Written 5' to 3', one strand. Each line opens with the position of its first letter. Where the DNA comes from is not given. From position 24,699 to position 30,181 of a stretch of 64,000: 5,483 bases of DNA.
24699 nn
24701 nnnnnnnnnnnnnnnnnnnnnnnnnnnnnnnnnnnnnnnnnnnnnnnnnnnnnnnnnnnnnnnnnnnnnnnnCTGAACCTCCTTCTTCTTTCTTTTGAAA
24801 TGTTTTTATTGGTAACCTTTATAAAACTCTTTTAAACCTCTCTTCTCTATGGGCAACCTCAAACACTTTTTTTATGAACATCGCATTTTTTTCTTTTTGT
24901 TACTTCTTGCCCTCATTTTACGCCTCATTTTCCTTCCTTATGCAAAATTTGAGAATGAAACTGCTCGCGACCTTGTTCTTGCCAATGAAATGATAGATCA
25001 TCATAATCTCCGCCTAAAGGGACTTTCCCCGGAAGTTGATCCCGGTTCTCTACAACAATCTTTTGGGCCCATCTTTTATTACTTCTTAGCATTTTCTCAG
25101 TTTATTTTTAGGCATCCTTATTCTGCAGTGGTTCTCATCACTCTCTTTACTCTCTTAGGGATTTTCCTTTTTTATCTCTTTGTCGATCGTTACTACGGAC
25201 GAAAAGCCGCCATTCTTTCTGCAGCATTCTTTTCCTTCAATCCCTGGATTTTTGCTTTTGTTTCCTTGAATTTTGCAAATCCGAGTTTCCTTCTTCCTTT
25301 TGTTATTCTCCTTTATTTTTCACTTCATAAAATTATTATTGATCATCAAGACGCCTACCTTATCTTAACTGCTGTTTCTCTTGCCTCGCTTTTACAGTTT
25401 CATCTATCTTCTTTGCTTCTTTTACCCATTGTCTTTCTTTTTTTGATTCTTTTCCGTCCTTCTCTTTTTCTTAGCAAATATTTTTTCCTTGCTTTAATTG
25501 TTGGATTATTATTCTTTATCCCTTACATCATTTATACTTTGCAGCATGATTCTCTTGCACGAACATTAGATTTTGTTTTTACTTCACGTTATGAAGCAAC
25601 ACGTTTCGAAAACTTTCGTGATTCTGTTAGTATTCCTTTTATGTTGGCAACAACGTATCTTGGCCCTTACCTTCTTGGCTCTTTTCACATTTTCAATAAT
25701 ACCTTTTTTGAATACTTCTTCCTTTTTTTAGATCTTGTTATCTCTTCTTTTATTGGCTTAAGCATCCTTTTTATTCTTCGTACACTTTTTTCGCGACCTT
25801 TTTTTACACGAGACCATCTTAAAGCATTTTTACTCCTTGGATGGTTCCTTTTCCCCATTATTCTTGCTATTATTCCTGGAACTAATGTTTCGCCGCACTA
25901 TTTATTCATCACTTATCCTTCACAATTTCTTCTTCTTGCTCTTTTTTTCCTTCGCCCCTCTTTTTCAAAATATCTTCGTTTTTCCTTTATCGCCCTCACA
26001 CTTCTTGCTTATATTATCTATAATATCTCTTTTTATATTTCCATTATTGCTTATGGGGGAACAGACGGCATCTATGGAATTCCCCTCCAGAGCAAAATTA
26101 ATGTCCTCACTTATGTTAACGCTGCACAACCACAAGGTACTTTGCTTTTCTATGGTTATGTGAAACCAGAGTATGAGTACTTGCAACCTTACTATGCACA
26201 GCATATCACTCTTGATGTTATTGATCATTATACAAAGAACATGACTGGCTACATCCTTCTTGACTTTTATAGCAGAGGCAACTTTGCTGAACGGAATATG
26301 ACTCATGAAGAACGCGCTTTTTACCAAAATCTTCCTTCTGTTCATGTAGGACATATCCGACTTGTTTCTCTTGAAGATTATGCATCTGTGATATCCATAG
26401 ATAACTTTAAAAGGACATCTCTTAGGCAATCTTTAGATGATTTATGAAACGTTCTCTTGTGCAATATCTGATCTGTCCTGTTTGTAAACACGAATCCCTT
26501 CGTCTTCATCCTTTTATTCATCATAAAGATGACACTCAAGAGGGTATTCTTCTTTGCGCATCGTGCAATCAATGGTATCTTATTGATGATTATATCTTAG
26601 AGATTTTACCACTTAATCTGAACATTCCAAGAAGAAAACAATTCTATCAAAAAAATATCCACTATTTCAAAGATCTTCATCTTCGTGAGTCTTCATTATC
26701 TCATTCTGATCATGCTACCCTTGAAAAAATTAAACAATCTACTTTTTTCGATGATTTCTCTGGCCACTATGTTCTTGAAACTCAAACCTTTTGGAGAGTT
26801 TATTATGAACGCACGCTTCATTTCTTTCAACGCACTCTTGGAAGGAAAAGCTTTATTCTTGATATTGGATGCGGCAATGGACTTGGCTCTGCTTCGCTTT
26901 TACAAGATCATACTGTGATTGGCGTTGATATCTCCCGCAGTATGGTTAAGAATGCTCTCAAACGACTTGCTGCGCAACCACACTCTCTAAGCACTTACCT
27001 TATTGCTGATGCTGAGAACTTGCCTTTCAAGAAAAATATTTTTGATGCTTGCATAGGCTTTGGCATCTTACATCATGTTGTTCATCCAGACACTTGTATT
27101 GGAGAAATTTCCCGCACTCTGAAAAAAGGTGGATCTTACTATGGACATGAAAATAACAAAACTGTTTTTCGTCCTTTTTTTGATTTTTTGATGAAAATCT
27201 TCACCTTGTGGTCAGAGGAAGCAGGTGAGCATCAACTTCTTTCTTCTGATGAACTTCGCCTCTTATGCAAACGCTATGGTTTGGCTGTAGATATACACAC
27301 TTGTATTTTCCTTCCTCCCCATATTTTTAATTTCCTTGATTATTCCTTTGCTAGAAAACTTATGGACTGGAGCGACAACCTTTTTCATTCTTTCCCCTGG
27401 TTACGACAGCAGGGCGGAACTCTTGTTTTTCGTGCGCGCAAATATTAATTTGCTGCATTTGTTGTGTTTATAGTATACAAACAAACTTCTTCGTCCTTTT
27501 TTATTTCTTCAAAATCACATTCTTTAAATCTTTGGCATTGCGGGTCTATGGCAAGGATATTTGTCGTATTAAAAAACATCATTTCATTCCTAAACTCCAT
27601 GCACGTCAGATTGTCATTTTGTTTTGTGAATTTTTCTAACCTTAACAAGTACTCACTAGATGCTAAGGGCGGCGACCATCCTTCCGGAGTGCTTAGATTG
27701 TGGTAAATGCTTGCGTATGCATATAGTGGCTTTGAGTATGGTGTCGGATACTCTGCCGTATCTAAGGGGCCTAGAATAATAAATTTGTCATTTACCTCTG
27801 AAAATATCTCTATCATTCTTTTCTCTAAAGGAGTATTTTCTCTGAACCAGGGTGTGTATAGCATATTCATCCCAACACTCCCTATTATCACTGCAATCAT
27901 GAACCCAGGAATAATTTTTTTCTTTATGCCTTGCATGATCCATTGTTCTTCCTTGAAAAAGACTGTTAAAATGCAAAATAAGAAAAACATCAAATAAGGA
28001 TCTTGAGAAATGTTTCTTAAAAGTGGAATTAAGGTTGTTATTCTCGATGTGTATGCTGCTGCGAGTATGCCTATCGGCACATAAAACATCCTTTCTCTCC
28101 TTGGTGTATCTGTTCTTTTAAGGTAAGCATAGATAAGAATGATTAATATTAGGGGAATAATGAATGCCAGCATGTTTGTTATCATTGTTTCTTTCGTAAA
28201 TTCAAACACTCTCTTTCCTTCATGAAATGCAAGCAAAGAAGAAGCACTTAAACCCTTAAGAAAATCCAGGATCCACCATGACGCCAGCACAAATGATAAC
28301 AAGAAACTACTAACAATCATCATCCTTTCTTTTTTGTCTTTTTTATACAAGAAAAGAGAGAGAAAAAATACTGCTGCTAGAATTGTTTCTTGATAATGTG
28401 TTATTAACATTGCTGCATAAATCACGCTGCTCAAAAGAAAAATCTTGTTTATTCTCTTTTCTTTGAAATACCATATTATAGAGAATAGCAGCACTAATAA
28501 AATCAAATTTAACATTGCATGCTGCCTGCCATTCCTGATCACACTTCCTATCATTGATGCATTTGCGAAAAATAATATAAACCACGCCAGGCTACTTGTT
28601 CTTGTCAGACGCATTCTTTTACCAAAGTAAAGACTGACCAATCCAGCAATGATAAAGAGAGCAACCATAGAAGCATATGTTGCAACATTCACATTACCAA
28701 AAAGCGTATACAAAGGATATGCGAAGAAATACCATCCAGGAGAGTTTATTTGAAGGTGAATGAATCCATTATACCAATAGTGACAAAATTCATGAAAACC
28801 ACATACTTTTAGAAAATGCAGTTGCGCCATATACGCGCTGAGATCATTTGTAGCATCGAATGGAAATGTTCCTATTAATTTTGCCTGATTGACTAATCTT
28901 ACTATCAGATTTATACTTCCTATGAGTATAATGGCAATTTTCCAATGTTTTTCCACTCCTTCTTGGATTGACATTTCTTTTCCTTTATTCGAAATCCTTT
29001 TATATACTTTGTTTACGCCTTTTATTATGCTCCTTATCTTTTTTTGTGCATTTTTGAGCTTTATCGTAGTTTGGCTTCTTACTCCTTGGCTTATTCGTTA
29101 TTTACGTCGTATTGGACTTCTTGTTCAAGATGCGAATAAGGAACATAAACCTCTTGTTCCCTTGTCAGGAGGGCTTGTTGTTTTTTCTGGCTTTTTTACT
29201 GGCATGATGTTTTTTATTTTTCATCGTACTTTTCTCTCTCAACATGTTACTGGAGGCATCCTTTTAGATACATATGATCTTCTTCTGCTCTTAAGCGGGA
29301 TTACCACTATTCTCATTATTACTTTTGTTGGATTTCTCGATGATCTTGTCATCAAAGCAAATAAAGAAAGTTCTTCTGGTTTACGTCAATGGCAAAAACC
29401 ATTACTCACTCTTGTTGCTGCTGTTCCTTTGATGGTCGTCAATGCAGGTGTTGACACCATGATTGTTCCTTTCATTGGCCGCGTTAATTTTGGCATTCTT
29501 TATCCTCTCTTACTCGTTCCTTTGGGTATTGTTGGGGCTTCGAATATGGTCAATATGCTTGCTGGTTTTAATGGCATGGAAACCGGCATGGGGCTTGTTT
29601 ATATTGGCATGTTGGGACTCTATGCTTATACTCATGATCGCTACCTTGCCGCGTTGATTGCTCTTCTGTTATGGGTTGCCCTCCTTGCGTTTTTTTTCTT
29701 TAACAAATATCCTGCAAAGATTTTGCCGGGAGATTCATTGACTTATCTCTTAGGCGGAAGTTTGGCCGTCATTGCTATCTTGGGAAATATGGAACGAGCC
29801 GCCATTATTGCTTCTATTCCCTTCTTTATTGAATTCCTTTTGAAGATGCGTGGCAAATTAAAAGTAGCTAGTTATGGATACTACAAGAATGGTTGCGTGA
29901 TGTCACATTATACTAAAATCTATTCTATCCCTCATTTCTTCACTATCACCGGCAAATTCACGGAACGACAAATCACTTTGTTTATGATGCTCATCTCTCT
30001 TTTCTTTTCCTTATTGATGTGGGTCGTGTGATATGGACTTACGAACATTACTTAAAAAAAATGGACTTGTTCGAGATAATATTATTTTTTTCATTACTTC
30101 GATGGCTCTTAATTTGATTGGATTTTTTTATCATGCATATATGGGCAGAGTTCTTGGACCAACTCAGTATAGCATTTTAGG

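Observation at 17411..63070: ~46-kb protein-glycosylation island: AglB, GlcNAc-1-P transferase, ~20 glycosyltransferases, two flippases, three Dol-P-sugar synthases paired with GT-C enzymes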

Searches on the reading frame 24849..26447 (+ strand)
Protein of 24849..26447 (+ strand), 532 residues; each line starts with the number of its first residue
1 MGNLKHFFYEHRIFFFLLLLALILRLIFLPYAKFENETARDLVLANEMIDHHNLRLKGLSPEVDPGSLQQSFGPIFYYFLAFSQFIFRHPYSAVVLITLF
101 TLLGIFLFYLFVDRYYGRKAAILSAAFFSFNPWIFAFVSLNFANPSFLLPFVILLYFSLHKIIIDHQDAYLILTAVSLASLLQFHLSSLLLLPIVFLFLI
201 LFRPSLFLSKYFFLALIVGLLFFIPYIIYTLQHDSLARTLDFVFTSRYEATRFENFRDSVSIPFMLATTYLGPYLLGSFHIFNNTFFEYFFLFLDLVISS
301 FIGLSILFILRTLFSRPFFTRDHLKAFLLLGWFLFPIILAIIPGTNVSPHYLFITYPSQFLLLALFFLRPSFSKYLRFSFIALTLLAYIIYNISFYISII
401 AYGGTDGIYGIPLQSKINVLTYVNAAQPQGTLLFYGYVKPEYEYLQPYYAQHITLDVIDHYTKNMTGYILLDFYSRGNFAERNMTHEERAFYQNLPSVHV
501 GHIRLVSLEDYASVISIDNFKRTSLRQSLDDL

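Call 3: search_protein_families(library=pfam, proteins=[window:24849-26447:+], max_evalue=0.001)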
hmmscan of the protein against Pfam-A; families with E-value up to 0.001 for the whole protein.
window:24849-26447:+ (532 aa): 1 family
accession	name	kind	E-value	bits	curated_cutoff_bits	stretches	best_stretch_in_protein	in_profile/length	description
PF13231.12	PMT_2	-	1.2e-10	42.2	26.1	1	74-229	4-160/160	Dolichyl-phosphate-mannose-protein mannosyltransferase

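Call 17: search_protein_families(library=ncbifam, proteins=[window:24849-26447:+], max_evalue=0.00001)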
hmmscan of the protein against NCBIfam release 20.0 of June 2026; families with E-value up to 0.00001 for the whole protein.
window:24849-26447:+ (532 aa): 0 families

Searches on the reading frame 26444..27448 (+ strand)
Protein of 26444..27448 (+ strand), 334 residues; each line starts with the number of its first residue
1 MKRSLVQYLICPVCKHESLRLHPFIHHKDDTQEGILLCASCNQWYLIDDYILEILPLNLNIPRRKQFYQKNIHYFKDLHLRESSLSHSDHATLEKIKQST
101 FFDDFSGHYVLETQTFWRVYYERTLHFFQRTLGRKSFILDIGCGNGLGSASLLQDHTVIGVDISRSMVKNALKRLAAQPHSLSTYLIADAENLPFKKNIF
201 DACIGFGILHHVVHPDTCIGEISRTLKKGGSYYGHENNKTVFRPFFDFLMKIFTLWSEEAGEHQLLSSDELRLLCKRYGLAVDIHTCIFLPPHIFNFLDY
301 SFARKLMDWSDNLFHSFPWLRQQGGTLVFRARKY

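Call 3: search_protein_families(library=pfam, proteins=[window:26444-27448:+], max_evalue=0.001)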
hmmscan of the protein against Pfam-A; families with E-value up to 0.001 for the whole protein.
window:26444-27448:+ (334 aa): 8 families
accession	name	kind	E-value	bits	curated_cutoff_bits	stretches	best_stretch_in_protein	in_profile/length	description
PF08241.18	Methyltransf_11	-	1.3e-21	77.4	21.2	1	139-232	1-93/95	Methyltransferase domain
PF13649.12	Methyltransf_25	-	2.3e-19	70.3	27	1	138-230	1-97/97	Methyltransferase domain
PF13847.12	Methyltransf_31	-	2.9e-15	56.7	27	1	138-233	7-108/145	Methyltransferase domain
PF08242.18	Methyltransf_12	-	7e-13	49.6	30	1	139-230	1-96/98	Methyltransferase domain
PF13489.12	Methyltransf_23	-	1.7e-12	47.8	27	1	121-282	9-161/164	Methyltransferase domain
PF01209.24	Ubie_methyltran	-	2.8e-12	46.9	20.1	1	135-243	48-160/233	ubiE/COQ5 methyltransferase family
PF08003.17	Methyltransf_9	-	1e-05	25.1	23.8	1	112-231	93-214/315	Protein of unknown function (DUF1698)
PF03966.22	Trm112p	-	7.5e-05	23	22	1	6-49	5-39/40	Trm112p-like protein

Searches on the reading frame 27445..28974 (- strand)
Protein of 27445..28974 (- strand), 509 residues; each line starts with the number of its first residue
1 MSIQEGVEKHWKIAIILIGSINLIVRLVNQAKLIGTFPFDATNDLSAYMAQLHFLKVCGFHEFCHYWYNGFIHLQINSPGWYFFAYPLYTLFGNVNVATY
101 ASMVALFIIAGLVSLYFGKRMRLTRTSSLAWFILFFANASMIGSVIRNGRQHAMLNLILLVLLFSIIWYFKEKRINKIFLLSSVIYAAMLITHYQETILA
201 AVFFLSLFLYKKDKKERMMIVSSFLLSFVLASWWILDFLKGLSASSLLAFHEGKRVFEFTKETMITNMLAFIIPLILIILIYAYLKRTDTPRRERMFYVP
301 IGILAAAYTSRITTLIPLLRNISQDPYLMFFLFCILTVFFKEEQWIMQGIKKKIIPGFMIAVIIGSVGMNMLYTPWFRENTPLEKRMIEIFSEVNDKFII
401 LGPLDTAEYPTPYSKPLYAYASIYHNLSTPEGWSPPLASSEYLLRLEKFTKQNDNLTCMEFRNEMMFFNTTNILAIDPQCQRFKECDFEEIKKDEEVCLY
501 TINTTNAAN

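Call 3: search_protein_families(library=pfam, proteins=[window:27445-28974:-], max_evalue=0.001)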
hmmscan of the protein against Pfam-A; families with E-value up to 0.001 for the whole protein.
window:27445-28974:- (509 aa): 1 family
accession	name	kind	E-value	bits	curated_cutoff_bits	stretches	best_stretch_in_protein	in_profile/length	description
PF10131.15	PTPS_related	-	2.7e-07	29.9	26.4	1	82-433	9-364/621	6-pyruvoyl-tetrahydropterin synthase related domain; membrane protein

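Call 17: search_protein_families(library=ncbifam, proteins=[window:27445-28974:-], max_evalue=0.00001)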
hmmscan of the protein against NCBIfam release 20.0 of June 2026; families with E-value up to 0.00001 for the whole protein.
window:27445-28974:- (509 aa): 0 families

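Call 60: search_solved_structures(query=window:27445-28974:-, max_evalue=1)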
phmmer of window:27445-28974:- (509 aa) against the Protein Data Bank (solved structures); distinct sequences matched with E-value up to 1: 0.

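Call 65: search_solved_structures(query=A5, max_evalue=1)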
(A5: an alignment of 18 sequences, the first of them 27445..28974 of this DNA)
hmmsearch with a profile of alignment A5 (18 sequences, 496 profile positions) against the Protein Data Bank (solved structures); distinct sequences matched with E-value up to 1: 2.
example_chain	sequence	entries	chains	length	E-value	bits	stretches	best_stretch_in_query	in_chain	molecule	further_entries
4dou_A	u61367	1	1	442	0.062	15.3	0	64-98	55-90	Adiponectin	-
7xn7_r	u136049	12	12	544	0.92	11.4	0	386-477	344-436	RNAPII-associated chromatin remodeling Paf1 complex subunit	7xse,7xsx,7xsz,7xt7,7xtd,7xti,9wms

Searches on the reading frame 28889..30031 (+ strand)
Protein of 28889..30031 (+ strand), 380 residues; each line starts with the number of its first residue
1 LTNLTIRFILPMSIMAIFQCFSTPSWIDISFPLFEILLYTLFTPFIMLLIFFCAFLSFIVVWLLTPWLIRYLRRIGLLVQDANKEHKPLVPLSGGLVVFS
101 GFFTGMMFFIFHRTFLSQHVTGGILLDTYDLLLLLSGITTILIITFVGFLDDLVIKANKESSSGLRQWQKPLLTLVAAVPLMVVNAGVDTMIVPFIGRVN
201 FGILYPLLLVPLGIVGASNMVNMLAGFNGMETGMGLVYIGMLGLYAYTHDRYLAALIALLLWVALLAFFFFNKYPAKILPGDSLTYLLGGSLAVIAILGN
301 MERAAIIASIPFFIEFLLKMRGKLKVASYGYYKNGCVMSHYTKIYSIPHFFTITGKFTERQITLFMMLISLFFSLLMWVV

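Call 3: search_protein_families(library=pfam, proteins=[window:28889-30031:+], max_evalue=0.001)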
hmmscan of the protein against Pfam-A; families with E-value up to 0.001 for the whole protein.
window:28889-30031:+ (380 aa): 1 family
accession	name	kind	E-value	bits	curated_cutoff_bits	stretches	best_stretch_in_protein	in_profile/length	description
PF00953.26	Glycos_transf_4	-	3.3e-33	115.4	27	1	136-299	3-159/160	Glycosyl transferase family 4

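Call 86: search_protein_families(library=ncbifam, proteins=[window:29027-30031:+], max_evalue=0.000001)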
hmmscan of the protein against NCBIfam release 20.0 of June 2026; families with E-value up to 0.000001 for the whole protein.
window:29027-30031:+ (334 aa): 2 families
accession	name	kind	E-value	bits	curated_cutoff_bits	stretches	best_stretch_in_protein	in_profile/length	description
TIGR00445.1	mraY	equivalog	2.9e-17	63.1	192.05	1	92-331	66-314/321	phospho-N-acetylmuramoyl-pentapeptide-transferase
NF053644.1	MraY_archaea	equivalog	6.9e-13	48.6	450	1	143-263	166-286/340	pseudomurein biosynthesis MraY family phospho-N-acetylmuramoyl-pentapeptide-transferase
